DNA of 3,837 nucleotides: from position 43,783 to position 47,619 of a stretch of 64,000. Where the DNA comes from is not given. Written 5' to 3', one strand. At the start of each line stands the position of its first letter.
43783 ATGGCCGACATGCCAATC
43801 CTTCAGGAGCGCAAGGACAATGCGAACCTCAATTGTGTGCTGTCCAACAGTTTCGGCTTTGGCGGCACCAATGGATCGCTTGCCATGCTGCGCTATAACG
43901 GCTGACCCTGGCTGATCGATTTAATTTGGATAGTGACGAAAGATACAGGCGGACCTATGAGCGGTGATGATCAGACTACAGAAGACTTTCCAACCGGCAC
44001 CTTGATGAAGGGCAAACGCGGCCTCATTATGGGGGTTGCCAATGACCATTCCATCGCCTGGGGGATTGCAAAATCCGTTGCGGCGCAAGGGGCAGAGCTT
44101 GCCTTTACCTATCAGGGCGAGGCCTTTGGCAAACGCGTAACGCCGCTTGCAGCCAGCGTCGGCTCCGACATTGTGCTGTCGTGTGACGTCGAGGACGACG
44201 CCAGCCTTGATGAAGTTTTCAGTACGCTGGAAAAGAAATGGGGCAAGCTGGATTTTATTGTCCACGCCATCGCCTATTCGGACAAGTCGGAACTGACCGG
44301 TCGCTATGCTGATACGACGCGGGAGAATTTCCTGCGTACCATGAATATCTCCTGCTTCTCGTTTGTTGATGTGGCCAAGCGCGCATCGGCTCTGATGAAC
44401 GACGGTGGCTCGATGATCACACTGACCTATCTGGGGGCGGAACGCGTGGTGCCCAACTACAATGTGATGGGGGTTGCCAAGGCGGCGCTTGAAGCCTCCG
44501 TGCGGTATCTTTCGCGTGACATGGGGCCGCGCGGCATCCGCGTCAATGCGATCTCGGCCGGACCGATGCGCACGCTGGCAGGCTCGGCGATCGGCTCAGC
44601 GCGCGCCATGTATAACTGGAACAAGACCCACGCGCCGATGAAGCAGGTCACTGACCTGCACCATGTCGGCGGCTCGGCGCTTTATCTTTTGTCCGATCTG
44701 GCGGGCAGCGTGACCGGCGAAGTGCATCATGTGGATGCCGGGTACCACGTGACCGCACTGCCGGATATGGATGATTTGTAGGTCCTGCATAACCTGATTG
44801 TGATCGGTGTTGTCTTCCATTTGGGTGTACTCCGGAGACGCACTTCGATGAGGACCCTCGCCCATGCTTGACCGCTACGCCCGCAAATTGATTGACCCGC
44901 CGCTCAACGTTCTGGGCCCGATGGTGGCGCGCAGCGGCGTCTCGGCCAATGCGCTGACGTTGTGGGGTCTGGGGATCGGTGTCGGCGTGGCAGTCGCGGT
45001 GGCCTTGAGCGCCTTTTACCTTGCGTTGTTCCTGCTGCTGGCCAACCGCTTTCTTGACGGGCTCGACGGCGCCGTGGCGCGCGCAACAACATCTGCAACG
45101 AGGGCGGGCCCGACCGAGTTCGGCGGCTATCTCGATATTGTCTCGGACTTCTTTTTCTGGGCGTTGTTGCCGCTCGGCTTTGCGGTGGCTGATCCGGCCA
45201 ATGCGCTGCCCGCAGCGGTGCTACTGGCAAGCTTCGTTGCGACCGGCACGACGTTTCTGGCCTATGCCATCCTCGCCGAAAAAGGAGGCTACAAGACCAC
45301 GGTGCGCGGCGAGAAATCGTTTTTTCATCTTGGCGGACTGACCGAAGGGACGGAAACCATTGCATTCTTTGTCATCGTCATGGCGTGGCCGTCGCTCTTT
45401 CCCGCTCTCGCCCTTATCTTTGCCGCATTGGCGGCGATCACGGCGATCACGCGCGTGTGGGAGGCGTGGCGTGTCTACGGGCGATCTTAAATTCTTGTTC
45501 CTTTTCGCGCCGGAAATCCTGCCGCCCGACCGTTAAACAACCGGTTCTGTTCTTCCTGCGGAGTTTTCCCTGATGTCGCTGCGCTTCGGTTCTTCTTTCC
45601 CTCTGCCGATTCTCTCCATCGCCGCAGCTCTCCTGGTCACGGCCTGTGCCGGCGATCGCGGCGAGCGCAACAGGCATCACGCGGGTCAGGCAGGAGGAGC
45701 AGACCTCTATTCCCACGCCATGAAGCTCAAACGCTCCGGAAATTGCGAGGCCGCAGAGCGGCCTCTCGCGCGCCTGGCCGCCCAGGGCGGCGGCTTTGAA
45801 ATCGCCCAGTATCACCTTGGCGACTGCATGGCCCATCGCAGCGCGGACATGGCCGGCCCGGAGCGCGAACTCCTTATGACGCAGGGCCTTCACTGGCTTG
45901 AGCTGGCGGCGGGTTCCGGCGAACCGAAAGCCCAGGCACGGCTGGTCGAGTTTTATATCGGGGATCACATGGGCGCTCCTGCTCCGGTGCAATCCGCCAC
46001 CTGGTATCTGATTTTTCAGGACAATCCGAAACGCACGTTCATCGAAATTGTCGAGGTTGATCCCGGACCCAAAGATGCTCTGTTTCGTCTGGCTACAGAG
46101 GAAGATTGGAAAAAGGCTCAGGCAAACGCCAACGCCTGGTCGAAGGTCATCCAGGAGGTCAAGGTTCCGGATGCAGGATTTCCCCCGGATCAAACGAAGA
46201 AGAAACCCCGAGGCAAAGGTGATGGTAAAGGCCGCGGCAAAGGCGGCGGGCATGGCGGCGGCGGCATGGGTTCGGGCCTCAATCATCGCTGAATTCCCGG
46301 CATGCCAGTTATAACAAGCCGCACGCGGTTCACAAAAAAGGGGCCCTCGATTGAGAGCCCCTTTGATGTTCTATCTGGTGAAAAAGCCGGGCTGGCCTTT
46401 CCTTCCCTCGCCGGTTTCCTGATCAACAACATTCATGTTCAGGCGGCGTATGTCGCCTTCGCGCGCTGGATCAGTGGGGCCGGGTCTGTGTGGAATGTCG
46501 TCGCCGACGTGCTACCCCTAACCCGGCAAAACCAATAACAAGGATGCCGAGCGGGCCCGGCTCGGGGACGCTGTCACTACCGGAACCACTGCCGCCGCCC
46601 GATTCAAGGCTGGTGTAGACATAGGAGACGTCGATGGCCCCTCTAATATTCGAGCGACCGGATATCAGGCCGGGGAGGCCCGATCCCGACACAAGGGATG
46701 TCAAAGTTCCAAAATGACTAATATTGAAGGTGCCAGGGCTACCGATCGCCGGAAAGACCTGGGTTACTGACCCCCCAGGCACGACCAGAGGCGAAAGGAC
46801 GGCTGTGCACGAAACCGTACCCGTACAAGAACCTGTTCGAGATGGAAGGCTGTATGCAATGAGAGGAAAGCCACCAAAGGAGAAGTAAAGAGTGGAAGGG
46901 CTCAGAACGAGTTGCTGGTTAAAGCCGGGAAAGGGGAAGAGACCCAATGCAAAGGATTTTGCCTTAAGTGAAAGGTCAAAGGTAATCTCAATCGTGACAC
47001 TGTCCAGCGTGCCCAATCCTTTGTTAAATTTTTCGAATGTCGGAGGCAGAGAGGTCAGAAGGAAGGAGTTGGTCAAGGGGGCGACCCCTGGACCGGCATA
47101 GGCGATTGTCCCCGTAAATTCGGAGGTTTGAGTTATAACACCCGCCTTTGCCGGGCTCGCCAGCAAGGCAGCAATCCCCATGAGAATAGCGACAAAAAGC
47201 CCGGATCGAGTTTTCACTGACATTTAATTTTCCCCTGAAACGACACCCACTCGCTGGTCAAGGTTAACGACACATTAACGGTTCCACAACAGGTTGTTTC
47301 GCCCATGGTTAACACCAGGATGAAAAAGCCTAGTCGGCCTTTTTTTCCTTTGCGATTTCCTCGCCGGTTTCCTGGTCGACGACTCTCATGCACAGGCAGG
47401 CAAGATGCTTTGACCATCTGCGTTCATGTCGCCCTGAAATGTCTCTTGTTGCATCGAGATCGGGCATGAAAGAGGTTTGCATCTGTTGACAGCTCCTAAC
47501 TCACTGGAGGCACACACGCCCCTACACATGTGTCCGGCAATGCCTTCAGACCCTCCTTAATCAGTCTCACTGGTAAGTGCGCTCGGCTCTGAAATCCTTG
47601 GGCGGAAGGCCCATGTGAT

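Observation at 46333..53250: Three direct copies of the pnp 3' terminus bracket a ~7-kb accessory segment: apparent serial site-specific insertion into the 3' end of pnp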

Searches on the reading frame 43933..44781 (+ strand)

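Call 52: search_protein_families(library=pfam, proteins=[window:43933-44781:+], max_evalue=0.001)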
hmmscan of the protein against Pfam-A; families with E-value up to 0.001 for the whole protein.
window:43933-44781:+ (282 aa): 2 families
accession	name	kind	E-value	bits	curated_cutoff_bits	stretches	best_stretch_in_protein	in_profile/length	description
PF13561.12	adh_short_C2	-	1.5e-88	296.8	27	1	34-272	1-236/236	Enoyl-(Acyl carrier protein) reductase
PF00106.31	adh_short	-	2.6e-19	69.9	26.6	1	40-217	11-187/195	short chain dehydrogenase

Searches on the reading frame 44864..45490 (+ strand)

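Call 8: search_protein_families(library=pfam, proteins=[window:44864-45490:+], max_evalue=0.01)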
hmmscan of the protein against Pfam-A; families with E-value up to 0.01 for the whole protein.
window:44864-45490:+ (208 aa): 1 family
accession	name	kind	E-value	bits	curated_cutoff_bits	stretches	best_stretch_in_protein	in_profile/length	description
PF01066.26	CDP-OH_P_transf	-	1.5e-06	29.2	22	1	27-192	3-148/152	CDP-alcohol phosphatidyltransferase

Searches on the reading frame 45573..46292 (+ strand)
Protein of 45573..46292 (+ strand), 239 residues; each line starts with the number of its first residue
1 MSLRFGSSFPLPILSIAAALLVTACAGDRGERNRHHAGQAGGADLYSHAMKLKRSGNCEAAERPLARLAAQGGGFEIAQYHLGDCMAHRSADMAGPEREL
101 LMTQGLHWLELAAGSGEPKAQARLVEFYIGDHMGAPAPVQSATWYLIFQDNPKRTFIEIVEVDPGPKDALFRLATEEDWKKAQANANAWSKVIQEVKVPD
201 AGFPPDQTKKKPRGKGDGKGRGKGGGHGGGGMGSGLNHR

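Call 8: search_protein_families(library=pfam, proteins=[window:45573-46292:+], max_evalue=0.01)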
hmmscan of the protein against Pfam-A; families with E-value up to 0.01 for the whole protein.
window:45573-46292:+ (239 aa): 0 families

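Call 56: search_protein_families(library=padloc, proteins=[window:45573-46292:+], max_evalue=0.001)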
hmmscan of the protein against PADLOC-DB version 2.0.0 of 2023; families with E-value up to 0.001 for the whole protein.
window:45573-46292:+ (239 aa): 0 families
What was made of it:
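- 45491..46333 (+): Strain-specific lipoprotein-like gene (45573-46292) and spacers. It lies beyond the last repeat yet is also absent from the empty-site genome. No Pfam or PADLOC hit (calls 8, 56).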

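Call 78: find_homologous_proteins(query=window:45573-46292:+, max_evalue=0.00001)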
Query window:45573-46292:+ (239 aa): 7 proteins with E <= 0.00001 among 3813 candidates.
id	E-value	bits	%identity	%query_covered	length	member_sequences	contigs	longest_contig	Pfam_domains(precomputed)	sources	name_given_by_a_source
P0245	6.4e-159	545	100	100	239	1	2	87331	-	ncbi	-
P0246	1.2e-93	331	72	79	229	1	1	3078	-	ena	-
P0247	3.8e-87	310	76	70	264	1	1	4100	-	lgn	-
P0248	6.7e-87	309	68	77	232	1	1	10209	-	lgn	-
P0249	4.5e-73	264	54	93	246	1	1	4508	-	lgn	-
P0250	7.5e-70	253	59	87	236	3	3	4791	-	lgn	-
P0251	5.1e-69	251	58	82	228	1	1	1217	-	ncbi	-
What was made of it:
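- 45491..46333 (+): Only 7 homologues (call 78).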

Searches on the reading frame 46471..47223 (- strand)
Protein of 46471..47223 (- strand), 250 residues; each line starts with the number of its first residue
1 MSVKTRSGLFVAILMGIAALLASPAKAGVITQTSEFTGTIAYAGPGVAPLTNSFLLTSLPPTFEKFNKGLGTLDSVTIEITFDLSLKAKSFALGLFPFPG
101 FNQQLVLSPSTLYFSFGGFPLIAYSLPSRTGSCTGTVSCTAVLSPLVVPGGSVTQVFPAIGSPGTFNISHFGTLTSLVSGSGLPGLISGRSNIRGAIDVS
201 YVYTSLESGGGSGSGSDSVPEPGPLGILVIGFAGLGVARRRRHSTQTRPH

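Call 8: search_protein_families(library=pfam, proteins=[window:46471-47223:-], max_evalue=0.01)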
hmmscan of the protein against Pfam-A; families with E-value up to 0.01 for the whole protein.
window:46471-47223:- (250 aa): 1 family
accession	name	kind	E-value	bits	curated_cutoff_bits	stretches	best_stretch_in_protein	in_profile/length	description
PF07589.16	PEP-CTERM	-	0.00056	20.3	20.7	1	218-242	1-24/24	PEP-CTERM motif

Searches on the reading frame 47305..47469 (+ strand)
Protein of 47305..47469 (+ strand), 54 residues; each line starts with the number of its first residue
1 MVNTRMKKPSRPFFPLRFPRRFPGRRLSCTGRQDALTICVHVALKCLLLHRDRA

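Call 53: search_protein_families(library=pfam, proteins=[window:47305-47469:+], max_evalue=0.05)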
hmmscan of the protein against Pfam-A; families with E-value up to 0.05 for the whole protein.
window:47305-47469:+ (54 aa): 0 families
